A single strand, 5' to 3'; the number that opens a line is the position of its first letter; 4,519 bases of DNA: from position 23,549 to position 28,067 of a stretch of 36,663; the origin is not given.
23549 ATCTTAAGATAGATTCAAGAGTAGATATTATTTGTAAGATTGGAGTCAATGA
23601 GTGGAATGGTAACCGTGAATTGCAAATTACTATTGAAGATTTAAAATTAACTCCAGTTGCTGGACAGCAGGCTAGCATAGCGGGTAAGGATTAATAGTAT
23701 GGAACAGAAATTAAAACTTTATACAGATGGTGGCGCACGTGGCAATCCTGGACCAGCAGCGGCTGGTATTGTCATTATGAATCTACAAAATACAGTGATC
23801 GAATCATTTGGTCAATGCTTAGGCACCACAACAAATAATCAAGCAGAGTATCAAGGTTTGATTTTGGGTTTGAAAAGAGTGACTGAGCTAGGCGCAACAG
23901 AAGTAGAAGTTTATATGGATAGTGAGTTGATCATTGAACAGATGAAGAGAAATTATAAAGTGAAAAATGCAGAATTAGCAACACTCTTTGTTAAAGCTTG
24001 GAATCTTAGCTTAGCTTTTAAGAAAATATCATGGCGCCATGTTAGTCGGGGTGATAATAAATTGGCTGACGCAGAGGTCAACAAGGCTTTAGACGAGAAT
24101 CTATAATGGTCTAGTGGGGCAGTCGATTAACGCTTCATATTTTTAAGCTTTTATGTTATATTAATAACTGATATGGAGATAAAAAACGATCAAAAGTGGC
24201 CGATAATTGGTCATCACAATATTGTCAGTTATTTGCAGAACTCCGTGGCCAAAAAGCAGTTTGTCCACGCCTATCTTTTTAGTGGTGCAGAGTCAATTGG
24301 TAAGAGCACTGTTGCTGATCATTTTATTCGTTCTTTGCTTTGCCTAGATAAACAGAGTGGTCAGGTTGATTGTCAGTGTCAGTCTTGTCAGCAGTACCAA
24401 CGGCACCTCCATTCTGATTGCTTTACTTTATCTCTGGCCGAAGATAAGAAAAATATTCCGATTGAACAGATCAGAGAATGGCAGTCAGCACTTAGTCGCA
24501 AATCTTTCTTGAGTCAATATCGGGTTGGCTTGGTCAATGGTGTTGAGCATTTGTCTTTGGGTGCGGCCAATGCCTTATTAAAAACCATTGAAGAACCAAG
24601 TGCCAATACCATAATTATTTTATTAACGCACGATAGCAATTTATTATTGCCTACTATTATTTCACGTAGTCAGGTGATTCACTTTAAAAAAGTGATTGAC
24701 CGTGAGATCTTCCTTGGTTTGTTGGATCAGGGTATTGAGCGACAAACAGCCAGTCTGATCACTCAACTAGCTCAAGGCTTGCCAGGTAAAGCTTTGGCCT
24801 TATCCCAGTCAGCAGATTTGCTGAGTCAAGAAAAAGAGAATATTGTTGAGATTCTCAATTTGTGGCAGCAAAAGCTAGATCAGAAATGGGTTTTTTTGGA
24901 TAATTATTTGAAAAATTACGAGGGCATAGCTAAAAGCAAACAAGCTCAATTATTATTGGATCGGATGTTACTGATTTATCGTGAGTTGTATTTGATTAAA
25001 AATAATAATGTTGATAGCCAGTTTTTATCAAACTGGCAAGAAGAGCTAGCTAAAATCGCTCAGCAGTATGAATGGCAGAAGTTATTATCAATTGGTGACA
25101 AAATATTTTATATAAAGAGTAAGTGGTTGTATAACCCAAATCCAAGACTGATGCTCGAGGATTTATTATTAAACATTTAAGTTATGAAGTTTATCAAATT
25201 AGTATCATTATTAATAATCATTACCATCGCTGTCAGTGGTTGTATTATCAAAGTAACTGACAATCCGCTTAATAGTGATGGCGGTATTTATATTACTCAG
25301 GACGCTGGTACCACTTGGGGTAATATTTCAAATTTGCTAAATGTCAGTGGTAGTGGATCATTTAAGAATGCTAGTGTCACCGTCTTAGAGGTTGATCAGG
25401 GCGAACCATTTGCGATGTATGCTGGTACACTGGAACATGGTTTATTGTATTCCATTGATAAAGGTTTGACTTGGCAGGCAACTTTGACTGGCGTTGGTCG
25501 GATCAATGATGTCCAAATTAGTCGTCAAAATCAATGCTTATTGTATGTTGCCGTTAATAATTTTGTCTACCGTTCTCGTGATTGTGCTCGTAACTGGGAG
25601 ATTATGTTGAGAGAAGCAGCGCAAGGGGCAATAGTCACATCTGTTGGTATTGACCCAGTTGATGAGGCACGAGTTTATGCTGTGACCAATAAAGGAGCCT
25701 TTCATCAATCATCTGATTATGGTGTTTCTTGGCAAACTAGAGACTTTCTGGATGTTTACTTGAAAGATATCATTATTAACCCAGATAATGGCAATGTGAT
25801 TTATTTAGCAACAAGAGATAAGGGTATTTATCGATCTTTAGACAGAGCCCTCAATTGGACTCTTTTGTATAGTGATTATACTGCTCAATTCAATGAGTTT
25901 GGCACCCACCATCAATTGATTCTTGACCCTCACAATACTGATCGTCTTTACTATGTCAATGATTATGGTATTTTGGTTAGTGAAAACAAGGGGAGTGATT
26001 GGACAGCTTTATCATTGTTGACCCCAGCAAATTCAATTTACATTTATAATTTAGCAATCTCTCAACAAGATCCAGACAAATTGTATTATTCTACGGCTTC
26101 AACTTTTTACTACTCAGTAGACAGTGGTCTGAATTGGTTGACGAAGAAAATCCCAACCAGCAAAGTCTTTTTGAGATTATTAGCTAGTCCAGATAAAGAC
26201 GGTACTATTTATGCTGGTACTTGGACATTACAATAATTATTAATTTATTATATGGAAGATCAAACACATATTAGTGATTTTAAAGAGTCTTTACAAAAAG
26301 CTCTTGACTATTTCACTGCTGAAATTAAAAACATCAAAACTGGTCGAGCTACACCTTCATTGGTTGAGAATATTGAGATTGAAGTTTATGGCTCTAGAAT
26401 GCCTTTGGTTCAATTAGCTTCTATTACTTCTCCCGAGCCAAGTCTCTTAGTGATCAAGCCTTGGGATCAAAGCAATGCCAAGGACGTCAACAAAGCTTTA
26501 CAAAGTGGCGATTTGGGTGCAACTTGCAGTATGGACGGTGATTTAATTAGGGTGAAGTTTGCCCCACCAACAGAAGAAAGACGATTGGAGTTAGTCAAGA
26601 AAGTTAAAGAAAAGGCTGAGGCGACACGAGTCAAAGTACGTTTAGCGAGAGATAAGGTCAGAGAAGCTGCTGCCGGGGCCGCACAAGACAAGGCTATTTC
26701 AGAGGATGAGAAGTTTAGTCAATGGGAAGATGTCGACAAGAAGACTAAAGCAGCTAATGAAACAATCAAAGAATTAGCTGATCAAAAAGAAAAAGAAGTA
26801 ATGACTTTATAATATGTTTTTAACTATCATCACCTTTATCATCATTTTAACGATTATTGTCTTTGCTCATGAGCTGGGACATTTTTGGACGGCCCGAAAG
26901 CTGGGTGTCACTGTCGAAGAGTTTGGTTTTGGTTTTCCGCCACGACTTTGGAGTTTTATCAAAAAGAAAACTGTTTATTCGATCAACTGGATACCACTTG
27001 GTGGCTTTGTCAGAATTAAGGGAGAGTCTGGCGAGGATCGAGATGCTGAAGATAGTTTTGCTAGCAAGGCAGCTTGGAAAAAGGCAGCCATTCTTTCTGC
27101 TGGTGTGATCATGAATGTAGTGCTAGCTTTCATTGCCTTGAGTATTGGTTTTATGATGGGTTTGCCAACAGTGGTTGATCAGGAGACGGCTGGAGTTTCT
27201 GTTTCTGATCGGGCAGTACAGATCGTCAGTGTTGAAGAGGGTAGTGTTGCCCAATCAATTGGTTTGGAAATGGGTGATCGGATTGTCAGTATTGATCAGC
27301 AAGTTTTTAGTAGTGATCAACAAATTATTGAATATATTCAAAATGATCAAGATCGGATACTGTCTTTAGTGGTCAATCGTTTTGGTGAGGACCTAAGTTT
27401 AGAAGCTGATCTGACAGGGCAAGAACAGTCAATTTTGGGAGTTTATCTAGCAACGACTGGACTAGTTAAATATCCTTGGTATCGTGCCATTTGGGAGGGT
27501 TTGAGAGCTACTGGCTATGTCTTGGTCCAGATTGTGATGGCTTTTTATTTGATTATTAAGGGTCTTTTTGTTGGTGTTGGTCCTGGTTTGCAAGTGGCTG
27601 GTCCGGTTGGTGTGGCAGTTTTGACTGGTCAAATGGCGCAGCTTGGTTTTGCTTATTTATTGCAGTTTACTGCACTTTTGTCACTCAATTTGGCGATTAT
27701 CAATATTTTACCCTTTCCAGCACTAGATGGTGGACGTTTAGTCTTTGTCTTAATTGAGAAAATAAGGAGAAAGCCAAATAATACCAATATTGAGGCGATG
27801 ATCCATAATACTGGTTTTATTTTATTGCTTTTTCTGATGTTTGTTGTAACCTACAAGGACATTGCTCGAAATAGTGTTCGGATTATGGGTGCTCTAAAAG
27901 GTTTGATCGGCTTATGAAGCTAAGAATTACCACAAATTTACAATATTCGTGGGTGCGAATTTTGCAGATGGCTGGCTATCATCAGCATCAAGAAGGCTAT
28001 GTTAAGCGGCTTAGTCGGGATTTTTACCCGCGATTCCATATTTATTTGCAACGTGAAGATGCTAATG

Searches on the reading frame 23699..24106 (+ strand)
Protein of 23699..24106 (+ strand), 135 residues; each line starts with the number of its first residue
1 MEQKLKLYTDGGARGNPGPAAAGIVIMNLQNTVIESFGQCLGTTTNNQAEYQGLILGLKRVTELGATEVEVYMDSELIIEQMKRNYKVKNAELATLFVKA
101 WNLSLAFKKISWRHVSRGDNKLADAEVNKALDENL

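Call 9: search_protein_families(library=pfam, proteins=[window:23699-24106:+], max_evalue=0.001)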
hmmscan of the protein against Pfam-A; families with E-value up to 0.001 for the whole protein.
window:23699-24106:+ (135 aa): 2 families
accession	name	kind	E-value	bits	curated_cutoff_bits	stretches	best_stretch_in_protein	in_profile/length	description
PF13456.12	RVT_3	-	3.1e-22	79.2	21.6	1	9-130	2-123/123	Reverse transcriptase-like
PF00075.30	RNase_H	-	9.5e-13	49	25.8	1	3-130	2-139/141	RNase H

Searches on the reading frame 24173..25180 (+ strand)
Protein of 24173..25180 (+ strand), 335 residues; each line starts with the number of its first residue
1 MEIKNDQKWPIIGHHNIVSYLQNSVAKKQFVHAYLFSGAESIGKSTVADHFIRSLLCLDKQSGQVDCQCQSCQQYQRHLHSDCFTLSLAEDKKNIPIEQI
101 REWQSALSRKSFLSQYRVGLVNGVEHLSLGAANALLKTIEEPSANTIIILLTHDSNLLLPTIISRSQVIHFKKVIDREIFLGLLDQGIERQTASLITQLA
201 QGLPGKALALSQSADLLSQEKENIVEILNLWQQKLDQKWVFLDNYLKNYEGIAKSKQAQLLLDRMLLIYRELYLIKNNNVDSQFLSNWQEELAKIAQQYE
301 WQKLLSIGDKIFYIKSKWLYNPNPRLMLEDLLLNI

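Call 9: search_protein_families(library=pfam, proteins=[window:24173-25180:+], max_evalue=0.001)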
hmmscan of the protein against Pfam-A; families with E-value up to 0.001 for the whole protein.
window:24173-25180:+ (335 aa): 1 family
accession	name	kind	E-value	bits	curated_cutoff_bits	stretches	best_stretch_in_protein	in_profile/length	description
PF13177.12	DNA_pol3_delta2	-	1.7e-47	161.8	27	1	14-174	2-160/161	DNA polymerase III, delta subunit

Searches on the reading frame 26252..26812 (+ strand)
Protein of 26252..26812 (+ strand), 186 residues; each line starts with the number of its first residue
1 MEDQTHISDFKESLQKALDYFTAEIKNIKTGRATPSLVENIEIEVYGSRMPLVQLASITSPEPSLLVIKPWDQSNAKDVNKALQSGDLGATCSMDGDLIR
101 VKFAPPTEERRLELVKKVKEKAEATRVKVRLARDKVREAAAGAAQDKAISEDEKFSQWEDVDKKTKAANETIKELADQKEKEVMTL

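Call 9: search_protein_families(library=pfam, proteins=[window:26252-26812:+], max_evalue=0.001)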
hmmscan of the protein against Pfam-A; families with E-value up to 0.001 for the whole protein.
window:26252-26812:+ (186 aa): 1 family
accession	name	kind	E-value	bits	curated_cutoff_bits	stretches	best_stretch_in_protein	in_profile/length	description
PF01765.24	RRF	-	1.6e-48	165.1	29.7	1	22-184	2-164/164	Ribosome recycling factor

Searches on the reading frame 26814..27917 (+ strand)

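Call 9: search_protein_families(library=pfam, proteins=[window:26814-27917:+], max_evalue=0.001)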
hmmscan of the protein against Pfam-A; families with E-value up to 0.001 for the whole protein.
window:26814-27917:+ (367 aa): 5 families
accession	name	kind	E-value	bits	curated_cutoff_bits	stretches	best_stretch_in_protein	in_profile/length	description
PF02163.28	Peptidase_M50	-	6.8e-59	199.3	27.2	1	8-341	2-221/221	Peptidase family M50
PF17820.7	PDZ_6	-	2.9e-11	43.4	27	1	137-189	2-54/54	PDZ domain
PF13180.12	PDZ_2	-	5.3e-06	27.1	27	1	128-199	7-79/80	PDZ domain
PF00595.29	PDZ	-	0.00019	22.2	23.2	1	127-167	23-59/81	PDZ domain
PF04495.20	GRASP55_65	-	0.00029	21.6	27.7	1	130-191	40-102/138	GRASP55/65 PDZ-like domain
